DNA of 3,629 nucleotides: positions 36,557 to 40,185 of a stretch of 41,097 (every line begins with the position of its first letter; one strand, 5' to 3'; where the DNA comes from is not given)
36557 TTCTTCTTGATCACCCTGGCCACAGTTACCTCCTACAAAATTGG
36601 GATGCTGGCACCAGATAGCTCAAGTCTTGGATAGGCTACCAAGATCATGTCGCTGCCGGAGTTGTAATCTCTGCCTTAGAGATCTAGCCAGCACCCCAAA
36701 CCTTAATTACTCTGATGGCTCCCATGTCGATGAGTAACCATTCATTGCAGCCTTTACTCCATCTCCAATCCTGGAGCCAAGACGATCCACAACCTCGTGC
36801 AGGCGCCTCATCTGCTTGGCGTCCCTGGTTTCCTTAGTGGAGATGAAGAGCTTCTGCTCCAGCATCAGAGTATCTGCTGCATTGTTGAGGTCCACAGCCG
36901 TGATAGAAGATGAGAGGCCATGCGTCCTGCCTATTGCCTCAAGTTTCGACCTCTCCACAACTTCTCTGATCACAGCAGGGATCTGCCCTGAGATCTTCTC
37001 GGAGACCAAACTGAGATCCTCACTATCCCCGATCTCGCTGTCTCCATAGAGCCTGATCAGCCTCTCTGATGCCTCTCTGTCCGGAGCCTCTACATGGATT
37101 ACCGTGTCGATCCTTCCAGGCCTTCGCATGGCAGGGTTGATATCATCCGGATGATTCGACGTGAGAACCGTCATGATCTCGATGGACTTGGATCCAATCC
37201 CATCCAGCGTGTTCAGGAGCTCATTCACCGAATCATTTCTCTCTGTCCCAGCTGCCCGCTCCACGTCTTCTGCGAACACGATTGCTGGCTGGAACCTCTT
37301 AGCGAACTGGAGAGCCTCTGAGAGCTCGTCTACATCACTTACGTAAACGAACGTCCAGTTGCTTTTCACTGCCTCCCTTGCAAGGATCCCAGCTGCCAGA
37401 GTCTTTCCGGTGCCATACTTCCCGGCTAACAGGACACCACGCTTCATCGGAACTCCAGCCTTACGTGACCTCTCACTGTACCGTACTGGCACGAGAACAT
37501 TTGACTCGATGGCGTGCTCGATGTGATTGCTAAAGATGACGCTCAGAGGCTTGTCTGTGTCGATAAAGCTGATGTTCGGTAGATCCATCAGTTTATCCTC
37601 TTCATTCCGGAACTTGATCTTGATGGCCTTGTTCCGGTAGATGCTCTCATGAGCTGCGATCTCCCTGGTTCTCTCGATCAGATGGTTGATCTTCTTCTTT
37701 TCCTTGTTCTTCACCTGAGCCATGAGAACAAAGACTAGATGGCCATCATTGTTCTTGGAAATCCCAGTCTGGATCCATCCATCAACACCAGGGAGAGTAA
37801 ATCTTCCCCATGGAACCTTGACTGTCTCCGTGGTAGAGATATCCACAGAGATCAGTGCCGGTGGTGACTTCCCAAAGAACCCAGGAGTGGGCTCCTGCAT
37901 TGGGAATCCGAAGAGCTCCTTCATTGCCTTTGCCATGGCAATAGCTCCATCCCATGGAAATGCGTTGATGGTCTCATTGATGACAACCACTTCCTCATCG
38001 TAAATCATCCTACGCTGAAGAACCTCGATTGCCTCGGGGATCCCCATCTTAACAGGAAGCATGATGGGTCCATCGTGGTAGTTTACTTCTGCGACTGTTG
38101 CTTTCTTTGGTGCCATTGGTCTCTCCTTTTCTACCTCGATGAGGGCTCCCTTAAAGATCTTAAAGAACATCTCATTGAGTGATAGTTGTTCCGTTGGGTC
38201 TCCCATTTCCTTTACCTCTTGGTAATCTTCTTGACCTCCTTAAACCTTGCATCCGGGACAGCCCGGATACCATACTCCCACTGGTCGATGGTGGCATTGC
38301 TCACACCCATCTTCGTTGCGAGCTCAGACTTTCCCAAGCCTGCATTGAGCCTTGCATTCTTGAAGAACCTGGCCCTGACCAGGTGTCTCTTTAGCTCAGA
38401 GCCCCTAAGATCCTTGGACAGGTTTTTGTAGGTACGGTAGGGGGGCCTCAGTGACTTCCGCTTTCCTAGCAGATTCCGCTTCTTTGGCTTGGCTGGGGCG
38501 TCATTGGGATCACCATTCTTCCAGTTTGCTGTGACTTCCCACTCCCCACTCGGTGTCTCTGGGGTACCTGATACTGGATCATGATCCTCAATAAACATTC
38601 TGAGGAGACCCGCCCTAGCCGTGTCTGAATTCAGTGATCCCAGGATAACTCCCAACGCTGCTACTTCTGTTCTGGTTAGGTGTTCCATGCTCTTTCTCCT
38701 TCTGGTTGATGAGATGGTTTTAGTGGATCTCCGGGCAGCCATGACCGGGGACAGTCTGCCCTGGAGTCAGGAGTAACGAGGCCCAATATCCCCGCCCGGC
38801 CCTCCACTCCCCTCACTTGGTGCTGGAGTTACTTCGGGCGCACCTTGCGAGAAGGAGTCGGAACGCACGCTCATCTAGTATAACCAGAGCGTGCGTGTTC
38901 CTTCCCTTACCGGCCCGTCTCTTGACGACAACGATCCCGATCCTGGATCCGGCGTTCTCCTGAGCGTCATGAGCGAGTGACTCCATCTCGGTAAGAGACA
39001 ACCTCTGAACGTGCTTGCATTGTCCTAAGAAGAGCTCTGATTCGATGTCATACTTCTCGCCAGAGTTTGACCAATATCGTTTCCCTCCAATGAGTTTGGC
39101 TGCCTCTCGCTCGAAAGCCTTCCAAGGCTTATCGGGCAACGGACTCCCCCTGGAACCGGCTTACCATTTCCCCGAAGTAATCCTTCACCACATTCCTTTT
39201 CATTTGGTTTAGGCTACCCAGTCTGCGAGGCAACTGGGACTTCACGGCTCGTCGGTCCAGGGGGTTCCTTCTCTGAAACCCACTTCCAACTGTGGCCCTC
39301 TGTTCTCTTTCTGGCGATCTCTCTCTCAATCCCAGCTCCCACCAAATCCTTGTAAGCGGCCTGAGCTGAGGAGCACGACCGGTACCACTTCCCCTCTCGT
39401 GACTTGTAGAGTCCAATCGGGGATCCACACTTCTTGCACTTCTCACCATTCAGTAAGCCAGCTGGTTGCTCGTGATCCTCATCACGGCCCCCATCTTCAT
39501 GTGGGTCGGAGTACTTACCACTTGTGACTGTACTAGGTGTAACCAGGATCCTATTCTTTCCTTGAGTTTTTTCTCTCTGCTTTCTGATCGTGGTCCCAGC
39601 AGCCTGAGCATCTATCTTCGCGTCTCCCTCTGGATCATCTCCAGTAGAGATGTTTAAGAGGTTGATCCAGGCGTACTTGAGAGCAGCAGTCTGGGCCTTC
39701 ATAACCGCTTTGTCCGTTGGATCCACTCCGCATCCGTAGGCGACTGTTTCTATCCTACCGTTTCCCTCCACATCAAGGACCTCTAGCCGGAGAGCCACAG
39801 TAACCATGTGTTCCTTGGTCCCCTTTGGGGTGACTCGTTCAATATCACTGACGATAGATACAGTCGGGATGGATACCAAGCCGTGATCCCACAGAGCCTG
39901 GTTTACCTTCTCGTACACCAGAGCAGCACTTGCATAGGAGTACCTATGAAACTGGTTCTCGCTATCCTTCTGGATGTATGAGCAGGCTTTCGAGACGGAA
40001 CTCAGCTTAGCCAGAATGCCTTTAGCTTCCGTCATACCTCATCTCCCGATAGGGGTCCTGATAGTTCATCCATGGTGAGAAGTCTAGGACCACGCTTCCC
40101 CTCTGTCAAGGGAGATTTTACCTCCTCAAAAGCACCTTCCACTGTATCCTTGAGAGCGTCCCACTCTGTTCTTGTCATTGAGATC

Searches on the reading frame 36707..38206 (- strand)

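Call 43: search_protein_families(library=pfam, proteins=[window:36707-38206:-], max_evalue=0.01)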
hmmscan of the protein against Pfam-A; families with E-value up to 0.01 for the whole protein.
window:36707-38206:- (499 aa): 6 families
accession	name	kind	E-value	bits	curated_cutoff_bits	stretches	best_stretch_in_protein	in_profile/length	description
PF00004.35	AAA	-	3.2e-16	60.4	21.2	1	258-373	1-130/131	ATPase family associated with various cellular activities (AAA)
PF20720.3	nSTAND3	-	1.2e-07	32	27.2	1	256-349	18-109/155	Novel STAND NTPase 3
PF25199.1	nSTAND_NTPase5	-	0.00025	21.3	34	1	249-321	35-111/145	Novel STAND NTPase 5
PF13238.12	AAA_18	-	0.0016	19.4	29.4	1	258-384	1-109/128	AAA domain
PF13191.12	AAA_16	-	0.0018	19.2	32.6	1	253-301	24-75/167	AAA ATPase domain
PF06745.19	ATPase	-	0.0027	17.5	26.6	1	249-297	13-61/231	KaiC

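Call 44: search_protein_families(library=phrogs, proteins=[window:36707-38206:-], max_evalue=0.001)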
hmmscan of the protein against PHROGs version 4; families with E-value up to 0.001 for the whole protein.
window:36707-38206:- (499 aa): 10 families
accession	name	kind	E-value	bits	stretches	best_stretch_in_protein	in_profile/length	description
phrog_10440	-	unknown function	6.8e-137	457.9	1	32-463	8-444/483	-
phrog_7485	-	unknown function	1.5e-20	74.5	1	169-392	151-380/430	-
phrog_3757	-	unknown function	6.3e-18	66.3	2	324-434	210-317/367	-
phrog_30773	-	unknown function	6.3e-14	52.2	1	244-463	185-422/666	-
phrog_2376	-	other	9e-12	46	1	256-392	75-212/363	ATPase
phrog_8638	-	unknown function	1.5e-09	38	1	243-425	293-494/568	-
phrog_14322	-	unknown function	2.3e-05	24.9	1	259-379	230-355/398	-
phrog_9172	-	unknown function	7.3e-05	22.8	1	249-406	102-276/509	-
phrog_10401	-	other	0.00033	20.5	0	254-382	459-594/667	ATPase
phrog_168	-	DNA, RNA and nucleotide metabolism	0.00093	20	0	258-362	45-149/314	clamp loader of DNA polymerase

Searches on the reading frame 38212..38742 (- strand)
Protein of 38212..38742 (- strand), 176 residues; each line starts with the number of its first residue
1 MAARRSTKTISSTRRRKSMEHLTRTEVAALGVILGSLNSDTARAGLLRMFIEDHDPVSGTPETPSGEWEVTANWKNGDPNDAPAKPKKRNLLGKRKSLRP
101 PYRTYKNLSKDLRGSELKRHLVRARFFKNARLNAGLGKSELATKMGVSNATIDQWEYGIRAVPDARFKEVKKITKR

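Call 43: search_protein_families(library=pfam, proteins=[window:38212-38742:-], max_evalue=0.01)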
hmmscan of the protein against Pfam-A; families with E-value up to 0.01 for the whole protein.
window:38212-38742:- (176 aa): 3 families
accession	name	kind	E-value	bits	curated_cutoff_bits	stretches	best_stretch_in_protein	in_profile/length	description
PF01381.28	HTH_3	-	4.8e-06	26.9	23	1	128-164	2-38/55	Helix-turn-helix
PF13560.12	HTH_31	-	0.00013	22.6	27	1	124-166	3-45/64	Helix-turn-helix domain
PF15943.11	YdaS_toxin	-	0.00015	22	30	1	137-175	10-48/65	Bacterial toxin YdaS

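Call 44: search_protein_families(library=phrogs, proteins=[window:38212-38742:-], max_evalue=0.001)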
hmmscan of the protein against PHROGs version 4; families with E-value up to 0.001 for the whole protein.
window:38212-38742:- (176 aa): 4 families
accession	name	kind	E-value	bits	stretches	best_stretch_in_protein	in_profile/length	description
phrog_2104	-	unknown function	9.5e-05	23.6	1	118-160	35-77/103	-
phrog_2328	-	transcription regulation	0.00015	22.5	1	129-174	22-67/128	transcriptional repressor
phrog_8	-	transcription regulation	0.00018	22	1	128-164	82-117/346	transcriptional regulator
phrog_2439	-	transcription regulation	0.00074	19.5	1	127-173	12-58/367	transcriptional regulator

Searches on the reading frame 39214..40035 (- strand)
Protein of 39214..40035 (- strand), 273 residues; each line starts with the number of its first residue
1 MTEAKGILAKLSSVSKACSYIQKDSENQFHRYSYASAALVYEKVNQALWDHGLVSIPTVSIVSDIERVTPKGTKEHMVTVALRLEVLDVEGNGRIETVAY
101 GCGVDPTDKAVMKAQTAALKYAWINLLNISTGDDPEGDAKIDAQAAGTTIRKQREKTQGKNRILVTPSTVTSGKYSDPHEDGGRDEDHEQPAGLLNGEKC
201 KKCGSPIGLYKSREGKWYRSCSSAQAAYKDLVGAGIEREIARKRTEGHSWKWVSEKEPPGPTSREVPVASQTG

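Call 43: search_protein_families(library=pfam, proteins=[window:39214-40035:-], max_evalue=0.01)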
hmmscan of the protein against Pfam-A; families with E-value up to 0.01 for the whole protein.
window:39214-40035:- (273 aa): 1 family
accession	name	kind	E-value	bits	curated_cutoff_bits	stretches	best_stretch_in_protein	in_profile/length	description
PF04404.17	ERF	-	1.2e-14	54.9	25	1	9-159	3-148/153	ERF superfamily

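Call 44: search_protein_families(library=phrogs, proteins=[window:39214-40035:-], max_evalue=0.001)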
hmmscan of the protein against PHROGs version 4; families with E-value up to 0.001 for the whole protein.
window:39214-40035:- (273 aa): 4 families
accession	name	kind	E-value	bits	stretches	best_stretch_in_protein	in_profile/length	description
phrog_155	-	DNA, RNA and nucleotide metabolism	1.5e-23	84.9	1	2-163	63-216/308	Erf-like ssDNA annealing protein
phrog_2324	-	DNA, RNA and nucleotide metabolism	8e-08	33.1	1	2-138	6-129/193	Erf-like ssDNA annealing protein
phrog_21649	-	unknown function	2.7e-06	27.9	1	9-160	44-189/351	-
phrog_34331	-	unknown function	0.00043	21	1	23-131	43-151/239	-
